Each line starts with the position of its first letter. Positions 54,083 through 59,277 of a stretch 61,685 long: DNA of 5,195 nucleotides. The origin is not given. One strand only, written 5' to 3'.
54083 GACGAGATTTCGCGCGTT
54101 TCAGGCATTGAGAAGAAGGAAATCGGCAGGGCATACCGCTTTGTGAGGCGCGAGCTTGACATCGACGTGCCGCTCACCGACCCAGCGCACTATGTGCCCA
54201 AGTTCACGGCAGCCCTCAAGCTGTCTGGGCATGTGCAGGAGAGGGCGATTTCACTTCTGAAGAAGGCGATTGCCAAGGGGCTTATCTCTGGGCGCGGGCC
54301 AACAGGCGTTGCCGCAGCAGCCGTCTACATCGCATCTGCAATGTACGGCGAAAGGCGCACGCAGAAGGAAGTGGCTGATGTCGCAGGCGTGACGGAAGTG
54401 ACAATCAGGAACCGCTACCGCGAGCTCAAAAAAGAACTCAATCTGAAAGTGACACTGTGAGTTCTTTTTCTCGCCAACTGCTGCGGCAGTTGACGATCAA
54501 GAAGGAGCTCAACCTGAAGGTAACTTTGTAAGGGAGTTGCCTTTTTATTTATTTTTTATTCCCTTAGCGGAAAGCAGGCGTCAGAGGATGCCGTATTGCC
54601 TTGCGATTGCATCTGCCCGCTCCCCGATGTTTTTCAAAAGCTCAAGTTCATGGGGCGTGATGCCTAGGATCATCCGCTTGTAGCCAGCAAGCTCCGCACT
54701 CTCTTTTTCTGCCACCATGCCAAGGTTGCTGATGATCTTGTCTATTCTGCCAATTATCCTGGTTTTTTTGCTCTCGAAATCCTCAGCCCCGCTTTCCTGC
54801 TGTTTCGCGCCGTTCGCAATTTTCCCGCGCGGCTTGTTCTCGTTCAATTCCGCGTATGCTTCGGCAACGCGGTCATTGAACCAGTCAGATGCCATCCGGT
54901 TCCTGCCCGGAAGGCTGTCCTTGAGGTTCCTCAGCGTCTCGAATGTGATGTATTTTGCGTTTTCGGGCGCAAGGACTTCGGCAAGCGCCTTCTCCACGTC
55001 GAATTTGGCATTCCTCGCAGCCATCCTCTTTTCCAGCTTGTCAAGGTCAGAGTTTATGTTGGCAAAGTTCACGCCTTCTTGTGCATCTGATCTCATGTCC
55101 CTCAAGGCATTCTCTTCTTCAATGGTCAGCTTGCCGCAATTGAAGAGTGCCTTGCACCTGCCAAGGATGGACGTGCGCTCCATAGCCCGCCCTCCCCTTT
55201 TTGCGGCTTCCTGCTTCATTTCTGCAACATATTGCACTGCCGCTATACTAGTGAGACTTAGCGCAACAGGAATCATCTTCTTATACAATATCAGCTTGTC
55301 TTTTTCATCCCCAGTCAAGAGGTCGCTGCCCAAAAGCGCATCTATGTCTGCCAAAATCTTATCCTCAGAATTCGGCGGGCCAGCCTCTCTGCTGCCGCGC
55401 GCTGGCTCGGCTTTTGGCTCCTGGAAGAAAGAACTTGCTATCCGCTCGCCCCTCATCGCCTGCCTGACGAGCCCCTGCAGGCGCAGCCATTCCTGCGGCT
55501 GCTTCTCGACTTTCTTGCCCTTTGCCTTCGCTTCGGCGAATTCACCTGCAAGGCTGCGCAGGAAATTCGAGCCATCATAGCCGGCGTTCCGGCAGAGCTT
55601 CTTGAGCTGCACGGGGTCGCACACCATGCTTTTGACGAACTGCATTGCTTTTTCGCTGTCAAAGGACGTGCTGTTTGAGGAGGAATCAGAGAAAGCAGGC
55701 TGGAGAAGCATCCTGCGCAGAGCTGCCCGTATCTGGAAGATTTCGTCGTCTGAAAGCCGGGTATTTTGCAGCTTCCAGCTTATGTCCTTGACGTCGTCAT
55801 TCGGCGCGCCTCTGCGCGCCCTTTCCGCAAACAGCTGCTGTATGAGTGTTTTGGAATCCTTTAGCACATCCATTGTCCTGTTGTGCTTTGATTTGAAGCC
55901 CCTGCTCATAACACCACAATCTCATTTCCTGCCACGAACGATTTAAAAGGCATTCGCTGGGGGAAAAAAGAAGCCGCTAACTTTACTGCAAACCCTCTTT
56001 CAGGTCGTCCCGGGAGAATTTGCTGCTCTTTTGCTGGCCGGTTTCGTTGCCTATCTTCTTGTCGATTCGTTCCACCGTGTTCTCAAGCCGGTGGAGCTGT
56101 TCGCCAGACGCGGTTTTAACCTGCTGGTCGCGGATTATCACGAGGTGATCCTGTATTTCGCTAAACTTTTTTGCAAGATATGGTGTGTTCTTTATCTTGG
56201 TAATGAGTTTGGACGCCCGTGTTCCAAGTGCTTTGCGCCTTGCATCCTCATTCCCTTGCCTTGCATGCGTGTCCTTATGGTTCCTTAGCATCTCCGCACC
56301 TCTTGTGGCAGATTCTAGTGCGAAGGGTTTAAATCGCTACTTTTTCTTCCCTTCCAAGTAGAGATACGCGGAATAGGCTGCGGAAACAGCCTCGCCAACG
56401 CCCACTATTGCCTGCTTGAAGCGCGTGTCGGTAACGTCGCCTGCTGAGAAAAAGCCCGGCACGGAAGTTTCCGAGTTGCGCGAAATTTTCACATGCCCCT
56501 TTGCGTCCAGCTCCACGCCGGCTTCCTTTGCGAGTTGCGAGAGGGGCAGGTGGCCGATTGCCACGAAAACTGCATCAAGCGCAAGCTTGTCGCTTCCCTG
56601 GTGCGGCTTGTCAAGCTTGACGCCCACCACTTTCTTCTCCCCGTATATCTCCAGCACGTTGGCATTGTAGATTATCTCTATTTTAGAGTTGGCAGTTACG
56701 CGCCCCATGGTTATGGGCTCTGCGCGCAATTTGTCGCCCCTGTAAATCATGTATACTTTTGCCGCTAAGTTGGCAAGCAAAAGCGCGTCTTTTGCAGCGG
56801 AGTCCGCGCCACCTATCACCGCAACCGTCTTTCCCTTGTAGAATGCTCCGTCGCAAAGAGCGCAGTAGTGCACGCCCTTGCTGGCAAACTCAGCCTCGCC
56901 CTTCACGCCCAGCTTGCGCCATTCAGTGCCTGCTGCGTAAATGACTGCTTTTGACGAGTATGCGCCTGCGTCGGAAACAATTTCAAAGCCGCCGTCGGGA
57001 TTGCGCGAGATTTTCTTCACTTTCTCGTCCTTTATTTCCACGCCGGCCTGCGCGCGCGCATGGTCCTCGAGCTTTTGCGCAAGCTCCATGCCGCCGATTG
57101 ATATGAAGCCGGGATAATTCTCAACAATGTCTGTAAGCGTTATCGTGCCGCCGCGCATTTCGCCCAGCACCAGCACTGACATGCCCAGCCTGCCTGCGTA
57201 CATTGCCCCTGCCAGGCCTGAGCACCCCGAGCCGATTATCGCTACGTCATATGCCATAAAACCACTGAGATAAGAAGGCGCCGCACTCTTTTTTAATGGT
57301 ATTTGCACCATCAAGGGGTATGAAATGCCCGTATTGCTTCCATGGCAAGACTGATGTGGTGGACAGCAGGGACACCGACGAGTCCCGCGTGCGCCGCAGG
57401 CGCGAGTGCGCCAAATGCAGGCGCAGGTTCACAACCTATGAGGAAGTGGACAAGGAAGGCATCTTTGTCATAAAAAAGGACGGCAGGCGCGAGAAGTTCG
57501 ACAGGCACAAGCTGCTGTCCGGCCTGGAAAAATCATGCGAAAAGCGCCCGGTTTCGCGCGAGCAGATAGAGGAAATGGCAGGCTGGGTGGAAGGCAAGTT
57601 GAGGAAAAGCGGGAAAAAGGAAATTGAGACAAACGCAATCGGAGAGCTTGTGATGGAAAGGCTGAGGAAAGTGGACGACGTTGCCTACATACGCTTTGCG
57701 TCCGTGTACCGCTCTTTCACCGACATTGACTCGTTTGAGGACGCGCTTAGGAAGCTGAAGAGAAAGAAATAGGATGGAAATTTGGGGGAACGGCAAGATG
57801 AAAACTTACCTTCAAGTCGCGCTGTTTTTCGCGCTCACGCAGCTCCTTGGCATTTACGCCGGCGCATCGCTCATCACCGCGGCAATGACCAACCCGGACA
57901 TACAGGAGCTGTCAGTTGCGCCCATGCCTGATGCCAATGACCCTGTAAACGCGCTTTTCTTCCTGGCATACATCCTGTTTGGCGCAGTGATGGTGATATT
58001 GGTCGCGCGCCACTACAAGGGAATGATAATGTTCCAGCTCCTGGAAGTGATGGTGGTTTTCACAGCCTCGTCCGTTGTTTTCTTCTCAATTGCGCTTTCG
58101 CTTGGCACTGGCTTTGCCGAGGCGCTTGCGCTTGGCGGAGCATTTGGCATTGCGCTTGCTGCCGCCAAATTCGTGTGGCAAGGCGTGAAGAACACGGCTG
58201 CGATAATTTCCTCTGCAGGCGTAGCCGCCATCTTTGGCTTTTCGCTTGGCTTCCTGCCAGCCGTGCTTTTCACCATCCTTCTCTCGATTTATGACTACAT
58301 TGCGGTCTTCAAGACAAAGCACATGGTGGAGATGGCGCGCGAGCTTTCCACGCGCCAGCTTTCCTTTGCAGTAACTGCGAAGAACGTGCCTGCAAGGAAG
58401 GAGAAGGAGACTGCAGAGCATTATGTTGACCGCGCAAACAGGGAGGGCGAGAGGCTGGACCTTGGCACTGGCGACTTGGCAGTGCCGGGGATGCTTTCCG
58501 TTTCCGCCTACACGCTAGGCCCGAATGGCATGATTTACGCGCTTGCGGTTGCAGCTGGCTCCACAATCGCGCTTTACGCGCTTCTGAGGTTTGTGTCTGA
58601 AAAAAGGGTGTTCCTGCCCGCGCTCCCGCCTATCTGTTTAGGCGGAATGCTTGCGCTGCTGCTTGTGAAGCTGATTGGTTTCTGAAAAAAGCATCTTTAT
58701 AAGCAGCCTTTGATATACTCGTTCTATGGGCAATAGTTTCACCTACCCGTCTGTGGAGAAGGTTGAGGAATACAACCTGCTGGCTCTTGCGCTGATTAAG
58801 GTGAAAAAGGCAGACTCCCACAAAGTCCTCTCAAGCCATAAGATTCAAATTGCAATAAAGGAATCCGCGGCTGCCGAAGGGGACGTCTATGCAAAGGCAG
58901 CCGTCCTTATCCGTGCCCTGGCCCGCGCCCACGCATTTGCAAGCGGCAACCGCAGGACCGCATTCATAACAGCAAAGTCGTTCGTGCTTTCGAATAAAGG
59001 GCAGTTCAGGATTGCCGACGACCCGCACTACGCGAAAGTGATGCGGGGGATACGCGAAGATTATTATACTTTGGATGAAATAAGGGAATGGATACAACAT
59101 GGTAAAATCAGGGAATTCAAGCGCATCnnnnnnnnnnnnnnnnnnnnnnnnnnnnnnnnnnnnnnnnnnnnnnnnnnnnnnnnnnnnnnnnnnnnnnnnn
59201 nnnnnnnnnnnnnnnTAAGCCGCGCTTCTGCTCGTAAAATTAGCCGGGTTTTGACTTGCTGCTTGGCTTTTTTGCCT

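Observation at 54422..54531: Echo of the tfb 3' end with purely synonymous divergence, ahead of an ORFan block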

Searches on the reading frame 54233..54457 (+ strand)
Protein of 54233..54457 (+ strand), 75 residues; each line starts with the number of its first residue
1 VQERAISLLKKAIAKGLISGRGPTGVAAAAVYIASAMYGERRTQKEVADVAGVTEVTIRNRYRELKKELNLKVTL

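Call 20: find_related_loci(query=window:54233-54457:+, collection=viral_contigs, flank=8000)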
Query window:54233-54457:+ (75 aa) in viral_contigs; peptide patterns used: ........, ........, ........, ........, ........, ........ (x = any residue, [..] = any of these).
62 stretches matched a pattern; 3 encode a relative of the query (tblastn E <= 1e-3); 3 distinct loci.
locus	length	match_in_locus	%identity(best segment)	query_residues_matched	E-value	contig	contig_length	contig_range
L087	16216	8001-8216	54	1-72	1e-22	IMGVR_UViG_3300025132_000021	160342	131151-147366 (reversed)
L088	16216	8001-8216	54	1-72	1e-22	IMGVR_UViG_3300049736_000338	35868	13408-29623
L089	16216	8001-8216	54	1-72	1e-22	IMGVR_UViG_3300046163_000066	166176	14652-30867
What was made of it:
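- Tried and rejected: Viral contigs searched with the TFB C-terminus gave only distant TFB homologues (call 20).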

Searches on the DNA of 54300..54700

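Call 38: search_rna_families(source=window, start=54300, end=54700, threshold=evalue, max_evalue=10)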
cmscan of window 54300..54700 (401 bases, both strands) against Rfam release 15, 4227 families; matches with E-value up to 10: 8.
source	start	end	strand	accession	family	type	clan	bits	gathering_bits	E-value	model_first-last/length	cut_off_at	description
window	54431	54466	+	RF04340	Plastid-psbJ-4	Cis-reg;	CL00152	21.2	55.2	0.24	1-65/65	no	Plastid-psbJ-4 3UTR RNA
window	54432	54467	-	RF04340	Plastid-psbJ-4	Cis-reg;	CL00152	21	55.2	0.27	1-65/65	no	Plastid-psbJ-4 3UTR RNA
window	54460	54514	-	RF04063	MIR2629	Gene; miRNA;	-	20.7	60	0.013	1-66/66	no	MIR2629 microRNA precursor family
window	54493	54570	-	RF01171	snoR4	Gene; snRNA; snoRNA; CD-box;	-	18.2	60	5.3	1-80/80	no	Small nucleolar RNA snoR4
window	54426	54468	-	RF02847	Ref64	Gene; sRNA;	-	16.4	44.3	2.5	1-69/69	no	Enterococcus sRNA 64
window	54442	54549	+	RF01859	Phe_leader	Cis-reg; leader;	-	15.8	55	5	1-125/125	no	Phenylalanine leader peptide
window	54516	54595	+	RF02716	sno_ncR3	Gene; snRNA; snoRNA; CD-box;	-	13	88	6.2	1-75/75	no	Small nucleolar RNA ncR3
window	54300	54355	+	RF01477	rli43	Gene; sRNA;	-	9.8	100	6.3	195-255/255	5'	Listeria sRNA rli43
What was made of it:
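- No Rfam family matches (call 38).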

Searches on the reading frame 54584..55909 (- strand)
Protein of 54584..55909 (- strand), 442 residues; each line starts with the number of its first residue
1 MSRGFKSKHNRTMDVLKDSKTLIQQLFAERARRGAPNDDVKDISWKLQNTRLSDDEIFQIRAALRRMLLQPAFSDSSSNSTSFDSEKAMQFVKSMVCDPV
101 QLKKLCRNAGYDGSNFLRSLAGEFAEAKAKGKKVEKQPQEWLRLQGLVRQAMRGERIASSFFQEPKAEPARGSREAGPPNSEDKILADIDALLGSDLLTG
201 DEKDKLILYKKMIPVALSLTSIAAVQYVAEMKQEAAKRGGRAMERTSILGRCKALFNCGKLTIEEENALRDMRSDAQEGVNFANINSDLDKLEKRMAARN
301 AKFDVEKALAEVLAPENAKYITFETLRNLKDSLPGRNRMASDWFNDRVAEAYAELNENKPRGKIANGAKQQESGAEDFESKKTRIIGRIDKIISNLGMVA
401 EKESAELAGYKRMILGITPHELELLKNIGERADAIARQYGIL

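Call 48: search_protein_families(library=pfam, proteins=[window:54584-55909:-], max_evalue=0.1)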
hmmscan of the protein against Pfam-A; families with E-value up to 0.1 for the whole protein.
window:54584-55909:- (442 aa): 1 family
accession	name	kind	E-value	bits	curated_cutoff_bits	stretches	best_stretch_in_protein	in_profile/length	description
PF21047.3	HEAT_Maestro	-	0.065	13.5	27.4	0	270-355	73-155/229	Maestro, HEAT repeats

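Call 49: search_protein_families(library=phrogs, proteins=[window:54584-55909:-], max_evalue=0.01)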
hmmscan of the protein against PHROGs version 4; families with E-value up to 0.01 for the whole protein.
window:54584-55909:- (442 aa): 0 families

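Call 50: find_encoding_contigs(protein=window:54584-55909:-, flank=3000, max_places=10)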
Protein window:54584-55909:- (442 aa): 3 contigs read that carry it; 1 place shown.
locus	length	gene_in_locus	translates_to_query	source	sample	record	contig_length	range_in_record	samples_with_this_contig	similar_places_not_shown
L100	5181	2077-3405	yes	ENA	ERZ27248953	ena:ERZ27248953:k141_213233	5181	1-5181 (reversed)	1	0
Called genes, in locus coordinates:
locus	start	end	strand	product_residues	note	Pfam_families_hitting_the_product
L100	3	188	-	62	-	?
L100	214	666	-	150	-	PF22811:Zn_ribbon_NrdR, PF03477:ATP-cone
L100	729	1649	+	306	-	PF01266:DAO (faint), PF07992:Pyr_redox_2, PF13738:Pyr_redox_3, PF00070:Pyr_redox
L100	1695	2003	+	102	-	-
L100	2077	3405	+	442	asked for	-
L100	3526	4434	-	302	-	PF08271:Zn_Ribbon_TF, PF00382:TFIIB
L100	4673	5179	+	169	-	?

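Call 85: search_protein_representatives(protein=window:54584-55909:-)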
Query: 442 residues. Proteins with E-value up to 0.001 (for the whole library): 9; up to 1e-10: 7; up to 1e-30: 4. The best 9 are listed.
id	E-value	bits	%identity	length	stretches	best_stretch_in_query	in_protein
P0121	3.6e-283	954.7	100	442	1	1-442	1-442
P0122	8.7e-92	324.5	46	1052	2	1-392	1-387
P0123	1.6e-72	261.1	39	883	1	1-431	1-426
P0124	8.2e-37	143.5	78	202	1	84-173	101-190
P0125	3.1e-25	105.4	32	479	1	117-441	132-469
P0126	1.9e-21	92.9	36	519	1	168-369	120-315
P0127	5.2e-19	84.9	37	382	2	39-210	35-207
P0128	1.1e-09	54.2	53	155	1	74-137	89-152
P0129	2.8e-04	36.3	36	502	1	76-184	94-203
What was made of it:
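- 54581..56291 (-): Variable island next to the echo: orf442 (54581-55909) and orf102 (55983-56291). No Pfam or PHROG family (calls 48, 49). orf442 has 8 relatives in 1.8e9 representative proteins (call 85).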

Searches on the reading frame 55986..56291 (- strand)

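Call 48: search_protein_families(library=pfam, proteins=[window:55986-56291:-], max_evalue=0.1)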
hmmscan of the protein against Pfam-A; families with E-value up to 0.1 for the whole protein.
window:55986-56291:- (102 aa): 2 families
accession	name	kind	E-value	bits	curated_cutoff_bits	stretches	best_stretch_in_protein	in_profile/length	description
PF17107.11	SesA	-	0.045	14.3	26.3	0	25-55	10-40/122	N-terminal domain on NACHT_NTPase and P-loop NTPases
PF17083.10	Swm2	-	0.055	13.9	25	1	15-73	50-106/130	Nucleolar protein Swm2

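Call 49: search_protein_families(library=phrogs, proteins=[window:55986-56291:-], max_evalue=0.01)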
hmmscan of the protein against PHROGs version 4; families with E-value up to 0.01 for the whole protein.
window:55986-56291:- (102 aa): 0 families

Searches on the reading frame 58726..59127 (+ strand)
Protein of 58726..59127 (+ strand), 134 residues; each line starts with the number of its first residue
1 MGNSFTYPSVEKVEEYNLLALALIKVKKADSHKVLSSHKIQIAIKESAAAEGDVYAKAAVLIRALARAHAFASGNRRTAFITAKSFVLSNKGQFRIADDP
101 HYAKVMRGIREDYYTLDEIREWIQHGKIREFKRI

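Call 48: search_protein_families(library=pfam, proteins=[window:58726-59127:+], max_evalue=0.1)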
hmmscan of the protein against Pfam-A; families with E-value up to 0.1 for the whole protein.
window:58726-59127:+ (134 aa): 1 family
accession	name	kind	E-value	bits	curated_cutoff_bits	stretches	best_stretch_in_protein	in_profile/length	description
PF02661.23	Fic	-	5.5e-06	27.6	24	1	49-85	55-91/93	Fic/DOC family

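Call 49: search_protein_families(library=phrogs, proteins=[window:58726-59127:+], max_evalue=0.01)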
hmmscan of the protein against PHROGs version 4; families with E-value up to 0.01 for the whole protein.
window:58726-59127:+ (134 aa): 2 families
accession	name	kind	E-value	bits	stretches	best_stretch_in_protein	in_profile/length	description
phrog_577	-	moron, auxiliary metabolic gene and host takeover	3.7e-13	50.5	1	50-125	48-122/128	Doc-like toxin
phrog_26655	-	unknown function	0.00068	20.6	1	55-126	130-201/216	-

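Call 51: find_encoding_contigs(protein=window:58726-59127:+, flank=2500, max_places=10)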
Protein window:58726-59127:+ (134 aa): 14 contigs read that carry it; 9 places shown.
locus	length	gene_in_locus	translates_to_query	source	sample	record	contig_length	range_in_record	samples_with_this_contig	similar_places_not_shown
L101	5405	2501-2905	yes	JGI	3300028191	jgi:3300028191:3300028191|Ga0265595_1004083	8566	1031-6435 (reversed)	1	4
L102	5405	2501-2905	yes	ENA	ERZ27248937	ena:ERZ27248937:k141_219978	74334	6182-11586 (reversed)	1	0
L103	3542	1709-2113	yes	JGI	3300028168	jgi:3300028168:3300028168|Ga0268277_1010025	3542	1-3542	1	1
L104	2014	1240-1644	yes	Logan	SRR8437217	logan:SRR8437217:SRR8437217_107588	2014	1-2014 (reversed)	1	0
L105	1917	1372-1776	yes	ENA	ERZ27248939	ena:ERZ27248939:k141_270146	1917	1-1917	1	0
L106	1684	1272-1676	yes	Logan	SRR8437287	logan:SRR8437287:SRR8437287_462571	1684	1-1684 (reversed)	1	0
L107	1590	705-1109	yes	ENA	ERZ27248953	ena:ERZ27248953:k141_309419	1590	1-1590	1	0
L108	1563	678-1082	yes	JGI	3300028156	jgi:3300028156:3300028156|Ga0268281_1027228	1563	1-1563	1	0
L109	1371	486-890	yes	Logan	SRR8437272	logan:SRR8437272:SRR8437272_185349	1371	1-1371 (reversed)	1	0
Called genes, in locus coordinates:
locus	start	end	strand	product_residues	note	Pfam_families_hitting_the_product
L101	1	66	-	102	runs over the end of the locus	-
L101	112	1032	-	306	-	PF01266:DAO (faint), PF07992:Pyr_redox_2, PF13738:Pyr_redox_3, PF00070:Pyr_redox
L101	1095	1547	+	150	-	PF22811:Zn_ribbon_NrdR, PF03477:ATP-cone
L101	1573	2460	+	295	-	PF06550:SPP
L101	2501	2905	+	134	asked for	PF02661:Fic (weak)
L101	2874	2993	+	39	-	-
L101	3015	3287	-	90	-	PF08984:DUF1858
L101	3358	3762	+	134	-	PF01873:eIF-5_eIF-2B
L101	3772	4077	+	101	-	PF01176:eIF-1a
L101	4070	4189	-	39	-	-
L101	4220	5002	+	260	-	PF03109:ABC1 (faint), PF01163:RIO1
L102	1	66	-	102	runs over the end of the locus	-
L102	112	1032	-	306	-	PF01266:DAO (faint), PF07992:Pyr_redox_2, PF13738:Pyr_redox_3, PF00070:Pyr_redox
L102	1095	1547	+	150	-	PF22811:Zn_ribbon_NrdR, PF03477:ATP-cone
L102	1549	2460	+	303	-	PF06550:SPP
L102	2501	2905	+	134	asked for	PF02661:Fic (weak)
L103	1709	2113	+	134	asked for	PF02661:Fic (weak)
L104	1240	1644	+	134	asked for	PF02661:Fic (weak)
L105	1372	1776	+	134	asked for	PF02661:Fic (weak)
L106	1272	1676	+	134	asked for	PF02661:Fic (weak)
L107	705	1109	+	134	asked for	PF02661:Fic (weak)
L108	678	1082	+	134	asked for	PF02661:Fic (weak)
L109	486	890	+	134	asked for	PF02661:Fic (weak)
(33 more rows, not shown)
